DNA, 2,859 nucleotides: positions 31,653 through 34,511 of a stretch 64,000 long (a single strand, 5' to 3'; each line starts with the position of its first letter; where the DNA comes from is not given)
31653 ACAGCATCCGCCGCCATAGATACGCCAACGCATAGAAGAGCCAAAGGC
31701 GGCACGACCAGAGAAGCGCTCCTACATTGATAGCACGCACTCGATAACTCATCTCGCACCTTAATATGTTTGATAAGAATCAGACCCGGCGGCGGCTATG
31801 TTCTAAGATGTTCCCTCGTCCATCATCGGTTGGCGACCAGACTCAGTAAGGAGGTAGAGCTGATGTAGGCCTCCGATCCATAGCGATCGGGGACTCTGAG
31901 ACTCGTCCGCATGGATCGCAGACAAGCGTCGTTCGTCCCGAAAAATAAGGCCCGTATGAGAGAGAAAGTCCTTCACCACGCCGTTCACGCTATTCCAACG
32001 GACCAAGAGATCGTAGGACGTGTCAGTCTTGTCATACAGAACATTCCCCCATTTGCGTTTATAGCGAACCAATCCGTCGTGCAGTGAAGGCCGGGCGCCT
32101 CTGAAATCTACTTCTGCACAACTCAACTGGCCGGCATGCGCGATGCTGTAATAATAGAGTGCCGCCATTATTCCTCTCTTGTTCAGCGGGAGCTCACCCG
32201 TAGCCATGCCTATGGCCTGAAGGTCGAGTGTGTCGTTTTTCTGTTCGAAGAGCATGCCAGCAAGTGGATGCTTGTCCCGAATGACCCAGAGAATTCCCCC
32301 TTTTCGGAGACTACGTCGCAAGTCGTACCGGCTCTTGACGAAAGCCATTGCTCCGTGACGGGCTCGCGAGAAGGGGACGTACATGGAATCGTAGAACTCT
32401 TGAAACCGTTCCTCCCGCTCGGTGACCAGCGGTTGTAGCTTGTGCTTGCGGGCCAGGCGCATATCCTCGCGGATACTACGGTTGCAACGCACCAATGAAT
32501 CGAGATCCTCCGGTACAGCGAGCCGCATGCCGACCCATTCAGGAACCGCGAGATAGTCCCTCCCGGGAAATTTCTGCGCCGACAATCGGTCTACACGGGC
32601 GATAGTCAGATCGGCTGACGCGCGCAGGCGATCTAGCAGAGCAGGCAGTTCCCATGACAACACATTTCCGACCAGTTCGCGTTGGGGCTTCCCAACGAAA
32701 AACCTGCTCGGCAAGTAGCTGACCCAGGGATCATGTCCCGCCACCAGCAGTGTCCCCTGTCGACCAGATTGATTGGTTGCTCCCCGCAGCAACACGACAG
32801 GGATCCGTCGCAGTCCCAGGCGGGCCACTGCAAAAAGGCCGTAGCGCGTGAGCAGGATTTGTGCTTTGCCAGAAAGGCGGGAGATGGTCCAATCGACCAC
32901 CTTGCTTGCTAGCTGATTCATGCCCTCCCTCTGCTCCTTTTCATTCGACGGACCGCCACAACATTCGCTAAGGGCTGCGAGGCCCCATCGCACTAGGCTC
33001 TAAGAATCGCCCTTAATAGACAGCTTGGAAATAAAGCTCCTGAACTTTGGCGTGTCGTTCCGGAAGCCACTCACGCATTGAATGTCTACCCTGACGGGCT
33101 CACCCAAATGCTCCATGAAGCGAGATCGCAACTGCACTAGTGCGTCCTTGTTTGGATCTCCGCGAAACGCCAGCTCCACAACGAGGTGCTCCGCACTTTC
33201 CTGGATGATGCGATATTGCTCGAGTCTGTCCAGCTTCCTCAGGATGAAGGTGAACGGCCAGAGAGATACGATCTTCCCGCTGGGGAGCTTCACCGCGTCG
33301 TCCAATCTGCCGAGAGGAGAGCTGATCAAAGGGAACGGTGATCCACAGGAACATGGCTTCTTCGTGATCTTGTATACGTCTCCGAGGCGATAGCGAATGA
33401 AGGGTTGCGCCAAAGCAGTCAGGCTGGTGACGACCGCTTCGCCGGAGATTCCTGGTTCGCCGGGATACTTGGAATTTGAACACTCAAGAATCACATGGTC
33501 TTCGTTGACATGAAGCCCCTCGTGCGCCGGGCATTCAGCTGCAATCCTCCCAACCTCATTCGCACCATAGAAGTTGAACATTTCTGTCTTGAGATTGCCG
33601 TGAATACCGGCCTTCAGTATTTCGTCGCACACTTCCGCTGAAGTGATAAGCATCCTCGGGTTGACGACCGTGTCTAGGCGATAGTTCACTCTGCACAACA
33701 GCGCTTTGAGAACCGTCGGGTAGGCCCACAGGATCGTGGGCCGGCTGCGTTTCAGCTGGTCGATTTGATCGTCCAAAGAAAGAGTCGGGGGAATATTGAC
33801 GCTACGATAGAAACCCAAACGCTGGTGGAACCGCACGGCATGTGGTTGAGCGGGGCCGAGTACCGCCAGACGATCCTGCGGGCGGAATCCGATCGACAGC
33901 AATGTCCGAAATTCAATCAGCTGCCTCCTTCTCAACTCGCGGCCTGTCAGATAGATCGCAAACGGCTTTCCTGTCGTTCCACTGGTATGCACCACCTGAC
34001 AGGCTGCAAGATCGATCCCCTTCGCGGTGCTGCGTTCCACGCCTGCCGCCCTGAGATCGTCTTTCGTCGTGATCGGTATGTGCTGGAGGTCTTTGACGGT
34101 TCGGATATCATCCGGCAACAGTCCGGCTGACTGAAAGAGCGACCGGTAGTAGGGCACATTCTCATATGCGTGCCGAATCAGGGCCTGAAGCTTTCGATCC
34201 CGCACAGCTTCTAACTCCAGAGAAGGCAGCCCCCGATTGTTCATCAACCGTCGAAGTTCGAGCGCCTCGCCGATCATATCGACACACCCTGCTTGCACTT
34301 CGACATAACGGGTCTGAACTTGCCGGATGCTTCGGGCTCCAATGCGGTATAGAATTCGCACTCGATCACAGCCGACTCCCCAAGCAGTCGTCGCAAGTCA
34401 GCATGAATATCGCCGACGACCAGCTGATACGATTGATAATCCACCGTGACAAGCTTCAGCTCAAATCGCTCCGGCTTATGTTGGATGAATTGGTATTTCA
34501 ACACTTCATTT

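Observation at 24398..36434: Ligase-rich block: three PaaK/CapK-like adenylating enzymes, AsnB-like, Mur-ligase-like, ATP-grasp and FemAB-like proteins in one operon with the head-group module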

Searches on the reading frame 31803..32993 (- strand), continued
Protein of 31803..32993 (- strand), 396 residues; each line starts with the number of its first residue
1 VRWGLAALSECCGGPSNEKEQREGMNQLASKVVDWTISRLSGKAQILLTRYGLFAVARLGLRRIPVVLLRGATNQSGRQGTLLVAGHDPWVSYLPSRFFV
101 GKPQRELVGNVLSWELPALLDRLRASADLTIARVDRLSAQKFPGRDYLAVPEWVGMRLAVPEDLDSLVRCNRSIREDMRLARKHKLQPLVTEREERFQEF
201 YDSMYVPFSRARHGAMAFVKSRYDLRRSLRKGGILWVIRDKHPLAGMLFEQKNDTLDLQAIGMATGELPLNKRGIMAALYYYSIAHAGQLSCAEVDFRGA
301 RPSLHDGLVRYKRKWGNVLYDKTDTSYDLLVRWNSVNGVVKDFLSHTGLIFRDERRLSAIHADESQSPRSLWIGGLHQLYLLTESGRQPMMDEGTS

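Call 56: search_protein_representatives(alignment_id=A1)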
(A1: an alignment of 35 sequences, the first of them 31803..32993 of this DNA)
Query: 35 sequences, 402 profile positions. Proteins with E-value up to 0.001 (for the whole library): 2779; up to 1e-10: 2413; up to 1e-30: 1380. The best 150 are listed.
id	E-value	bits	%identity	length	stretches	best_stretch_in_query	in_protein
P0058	8.4e-174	594.2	-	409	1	3-397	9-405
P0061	3.5e-170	582.3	-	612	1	3-388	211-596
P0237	7.4e-170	581.2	-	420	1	3-388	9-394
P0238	5.0e-155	532.4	-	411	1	4-391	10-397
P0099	2.0e-147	507.4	-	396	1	5-391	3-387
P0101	1.1e-143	495.0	-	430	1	4-395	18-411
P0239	4.0e-141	486.6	-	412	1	6-391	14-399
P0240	7.7e-140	482.4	-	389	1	3-383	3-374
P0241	9.5e-140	482.1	-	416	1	7-397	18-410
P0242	2.4e-139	480.8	-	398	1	7-390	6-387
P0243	2.5e-136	470.8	-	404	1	7-383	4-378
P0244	2.6e-135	467.5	-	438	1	7-375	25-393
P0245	2.2e-133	461.2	-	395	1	9-391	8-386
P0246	3.6e-128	444.0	-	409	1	26-391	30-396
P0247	1.5e-127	442.0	-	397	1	7-386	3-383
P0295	1.9e-97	342.8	-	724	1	5-348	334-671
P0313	2.0e-91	323.0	-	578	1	51-337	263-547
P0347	1.2e-77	277.6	-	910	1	11-376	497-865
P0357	3.3e-75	269.6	-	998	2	26-334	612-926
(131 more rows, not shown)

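Call 57: search_protein_families(library=pfam, proteins=[P0295, P0313, P0347, P0357, P0061, P0244], max_evalue=0.001)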
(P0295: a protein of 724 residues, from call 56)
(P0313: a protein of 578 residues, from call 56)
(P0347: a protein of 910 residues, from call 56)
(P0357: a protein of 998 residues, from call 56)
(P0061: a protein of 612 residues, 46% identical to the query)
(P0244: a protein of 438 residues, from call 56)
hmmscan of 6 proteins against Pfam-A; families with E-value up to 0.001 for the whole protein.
P0295 (724 aa): 1 family
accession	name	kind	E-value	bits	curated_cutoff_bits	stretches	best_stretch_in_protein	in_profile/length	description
PF03279.18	Lip_A_acyltrans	-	3.7e-22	79.3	22.3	2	201-306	181-287/295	Bacterial lipid A biosynthesis acyltransferase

P0313 (578 aa): 5 families
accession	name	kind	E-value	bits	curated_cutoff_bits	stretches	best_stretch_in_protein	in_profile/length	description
PF08241.18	Methyltransf_11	-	5.6e-14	53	21.2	1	82-161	16-95/95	Methyltransferase domain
PF13649.12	Methyltransf_25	-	3.9e-11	43.9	27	1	84-157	21-97/97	Methyltransferase domain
PF08242.18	Methyltransf_12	-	5.8e-08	33.8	30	1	84-158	20-97/98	Methyltransferase domain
PF13847.12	Methyltransf_31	-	4.1e-07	30.2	27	1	85-162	29-110/145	Methyltransferase domain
PF13489.12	Methyltransf_23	-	0.00017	21.8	27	1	85-213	45-162/164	Methyltransferase domain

P0347 (910 aa): 4 families
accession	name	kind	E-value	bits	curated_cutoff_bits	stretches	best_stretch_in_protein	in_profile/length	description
PF04055.27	Radical_SAM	-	2.7e-25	89.9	29.5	1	171-324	2-166/166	Radical SAM superfamily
PF13186.11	SPASM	-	1.1e-07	32.5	21.5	1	383-441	1-66/67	Iron-sulfur cluster-binding domain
PF05402.18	PqqD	-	6.6e-05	23.6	23.4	1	65-116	11-66/67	Coenzyme PQQ synthesis protein D (PqqD)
PF13353.11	Fer4_12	-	0.00016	22.4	22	1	176-277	15-121/137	4Fe-4S single cluster domain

P0357 (998 aa): 0 families

P0061 (612 aa): 2 families
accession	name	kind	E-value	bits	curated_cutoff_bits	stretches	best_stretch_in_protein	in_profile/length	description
PF00583.31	Acetyltransf_1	-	9.7e-07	29.5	20.7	1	84-178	33-116/116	Acetyltransferase (GNAT) family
PF13302.13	Acetyltransf_3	-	0.0003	21.9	25.4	0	128-179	86-138/138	Acetyltransferase (GNAT) domain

P0244 (438 aa): 0 families

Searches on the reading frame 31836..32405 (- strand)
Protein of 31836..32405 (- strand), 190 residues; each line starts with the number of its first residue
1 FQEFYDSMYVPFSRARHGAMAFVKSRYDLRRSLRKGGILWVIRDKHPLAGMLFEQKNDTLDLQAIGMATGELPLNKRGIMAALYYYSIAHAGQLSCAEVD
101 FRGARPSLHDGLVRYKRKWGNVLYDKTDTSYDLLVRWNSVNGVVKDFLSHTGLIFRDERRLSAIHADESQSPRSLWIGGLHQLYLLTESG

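Call 63: search_solved_structures(query=window:31836-32405:-, max_evalue=10, show_alignments=5)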
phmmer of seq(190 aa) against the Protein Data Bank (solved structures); distinct sequences matched with E-value up to 10: 5.
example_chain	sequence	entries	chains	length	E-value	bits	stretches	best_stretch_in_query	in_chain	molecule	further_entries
7ute_A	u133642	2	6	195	0.25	14.5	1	95-143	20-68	Protogloblin ApPgb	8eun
8eum_A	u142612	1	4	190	0.25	14.5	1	96-143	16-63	Protogloblin ApPgb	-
4v61_AM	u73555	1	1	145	0.53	13.4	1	59-171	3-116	Ribosomal Protein S13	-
7oya_E1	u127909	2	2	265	1.3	12.2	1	10-86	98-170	60S ribosomal protein L6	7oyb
3j7o_E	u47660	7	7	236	1.5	12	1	3-89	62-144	Ribosomal protein eL6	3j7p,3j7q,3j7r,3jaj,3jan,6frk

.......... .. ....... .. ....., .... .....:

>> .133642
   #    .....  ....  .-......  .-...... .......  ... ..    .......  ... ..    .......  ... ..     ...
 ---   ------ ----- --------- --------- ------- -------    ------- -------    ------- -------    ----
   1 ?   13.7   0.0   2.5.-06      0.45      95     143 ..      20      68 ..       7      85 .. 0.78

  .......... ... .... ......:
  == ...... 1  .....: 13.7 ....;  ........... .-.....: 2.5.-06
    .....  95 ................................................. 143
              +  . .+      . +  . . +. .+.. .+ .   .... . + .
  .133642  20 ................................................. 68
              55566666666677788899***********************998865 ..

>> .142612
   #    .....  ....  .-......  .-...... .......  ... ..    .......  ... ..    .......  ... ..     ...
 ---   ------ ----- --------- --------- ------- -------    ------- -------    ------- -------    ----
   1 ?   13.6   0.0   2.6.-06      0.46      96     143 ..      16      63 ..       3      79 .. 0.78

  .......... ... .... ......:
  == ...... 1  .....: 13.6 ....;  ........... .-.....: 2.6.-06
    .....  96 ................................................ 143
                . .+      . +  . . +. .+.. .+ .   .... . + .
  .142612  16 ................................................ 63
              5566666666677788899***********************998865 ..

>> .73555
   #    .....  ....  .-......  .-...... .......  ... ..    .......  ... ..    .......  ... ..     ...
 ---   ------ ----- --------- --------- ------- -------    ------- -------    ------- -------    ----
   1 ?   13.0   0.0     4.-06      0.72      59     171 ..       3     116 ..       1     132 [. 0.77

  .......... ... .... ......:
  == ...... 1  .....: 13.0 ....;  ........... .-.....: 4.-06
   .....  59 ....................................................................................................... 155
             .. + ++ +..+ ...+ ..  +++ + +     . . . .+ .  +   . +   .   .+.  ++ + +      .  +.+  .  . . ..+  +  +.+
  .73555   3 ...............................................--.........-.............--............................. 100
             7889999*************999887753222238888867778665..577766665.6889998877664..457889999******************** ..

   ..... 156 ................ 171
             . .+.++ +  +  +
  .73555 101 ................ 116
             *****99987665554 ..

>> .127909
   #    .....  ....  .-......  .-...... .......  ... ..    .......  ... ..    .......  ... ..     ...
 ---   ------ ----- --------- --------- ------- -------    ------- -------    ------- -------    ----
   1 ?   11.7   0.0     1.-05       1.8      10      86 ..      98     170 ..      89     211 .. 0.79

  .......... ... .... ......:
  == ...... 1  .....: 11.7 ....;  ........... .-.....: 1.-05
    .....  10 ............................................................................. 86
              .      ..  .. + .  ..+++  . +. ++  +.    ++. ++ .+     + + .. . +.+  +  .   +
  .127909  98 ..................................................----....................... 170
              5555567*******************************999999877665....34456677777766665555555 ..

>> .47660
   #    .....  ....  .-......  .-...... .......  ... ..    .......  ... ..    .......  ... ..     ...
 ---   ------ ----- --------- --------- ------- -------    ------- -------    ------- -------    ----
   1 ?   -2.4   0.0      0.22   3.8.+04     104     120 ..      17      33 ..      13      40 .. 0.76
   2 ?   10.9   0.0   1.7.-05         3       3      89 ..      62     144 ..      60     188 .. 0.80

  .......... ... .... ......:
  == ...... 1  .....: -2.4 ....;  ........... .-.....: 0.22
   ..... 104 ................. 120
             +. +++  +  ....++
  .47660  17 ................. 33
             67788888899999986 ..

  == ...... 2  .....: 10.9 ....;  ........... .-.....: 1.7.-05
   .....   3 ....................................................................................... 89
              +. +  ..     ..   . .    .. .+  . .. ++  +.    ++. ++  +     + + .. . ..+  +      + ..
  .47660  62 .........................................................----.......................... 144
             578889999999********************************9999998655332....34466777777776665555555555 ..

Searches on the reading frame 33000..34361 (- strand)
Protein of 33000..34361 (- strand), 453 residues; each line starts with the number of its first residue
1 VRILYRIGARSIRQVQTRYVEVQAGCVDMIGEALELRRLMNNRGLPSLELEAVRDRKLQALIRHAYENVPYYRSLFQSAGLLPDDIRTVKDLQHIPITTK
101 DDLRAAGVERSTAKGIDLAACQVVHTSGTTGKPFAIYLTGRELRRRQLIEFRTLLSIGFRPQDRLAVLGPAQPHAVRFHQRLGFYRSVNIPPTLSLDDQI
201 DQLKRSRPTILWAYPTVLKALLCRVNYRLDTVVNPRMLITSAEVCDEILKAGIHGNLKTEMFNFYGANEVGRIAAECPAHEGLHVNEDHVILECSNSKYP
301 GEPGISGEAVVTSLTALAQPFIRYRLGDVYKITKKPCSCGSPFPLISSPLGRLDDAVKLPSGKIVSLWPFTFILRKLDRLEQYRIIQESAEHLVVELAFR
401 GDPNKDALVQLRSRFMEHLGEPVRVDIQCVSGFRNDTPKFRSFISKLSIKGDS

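Call 4: search_protein_families(library=pfam, proteins=[window:33000-34361:-], max_evalue=0.01)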
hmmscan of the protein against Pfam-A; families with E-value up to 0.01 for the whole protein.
window:33000-34361:- (453 aa): 1 family
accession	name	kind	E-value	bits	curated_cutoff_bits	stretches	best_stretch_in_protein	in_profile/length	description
PF00501.34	AMP-binding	-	5e-07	29.3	29.9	1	121-275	165-329/384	AMP-binding enzyme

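Call 5: search_protein_families(library=ncbifam, proteins=[window:33000-34361:-], max_evalue=0.01)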
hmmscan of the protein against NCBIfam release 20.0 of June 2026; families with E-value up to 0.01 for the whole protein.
window:33000-34361:- (453 aa): 11 families
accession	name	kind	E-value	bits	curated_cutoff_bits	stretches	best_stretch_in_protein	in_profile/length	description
NF045666.1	DVU1553_fam_AMP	equivalog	2.7e-43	148.3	300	1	42-352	15-330/331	DVU_1553 family AMP-dependent CoA ligase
NF041878.1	paak_haloarch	equivalog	1.7e-36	125.8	700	2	49-164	12-126/427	phenylacetate--CoA ligase PaaK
NF053551.1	FlxY_rubin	equivalog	1.3e-34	119.7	520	2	242-419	211-391/424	flexirubin biosynthesis putative acyl-CoA ligase FlxY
TIGR02155.1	PA_CoA_ligase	equivalog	6.4e-29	100.7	646.3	1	48-359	6-323/422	phenylacetate--CoA ligase PaaK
TIGR02304.1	aden_form_hyp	equivalog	1.6e-24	86.7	251.9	1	195-399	175-377/430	F390 synthetase-related protein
TIGR03335.1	F390_ftsA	equivalog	7.9e-20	71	458.7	1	49-342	13-319/445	coenzyme F390 synthetase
NF041217.1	BagE_FevW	exception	4.8e-12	45.6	800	1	227-426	186-385/424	bagremycin/ferroverdin synthetase BagE/FevW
NF004837.0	PRK06187.1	subfamily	7.6e-08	31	476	1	119-281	171-334/531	long-chain-fatty-acid--CoA ligase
TIGR01733.1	AA-adenyl-dom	subfamily_domain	3.5e-06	26.1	317.4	1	100-273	104-276/409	amino acid adenylation domain-containing protein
NF004114.0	PRK05605.1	equivalog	0.0011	17.4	766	1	120-223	223-328/575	long-chain-fatty-acid--CoA ligase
NF009071.0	PRK12406.1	subfamily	0.0035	15.8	701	1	118-275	153-314/510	acyl-CoA synthetase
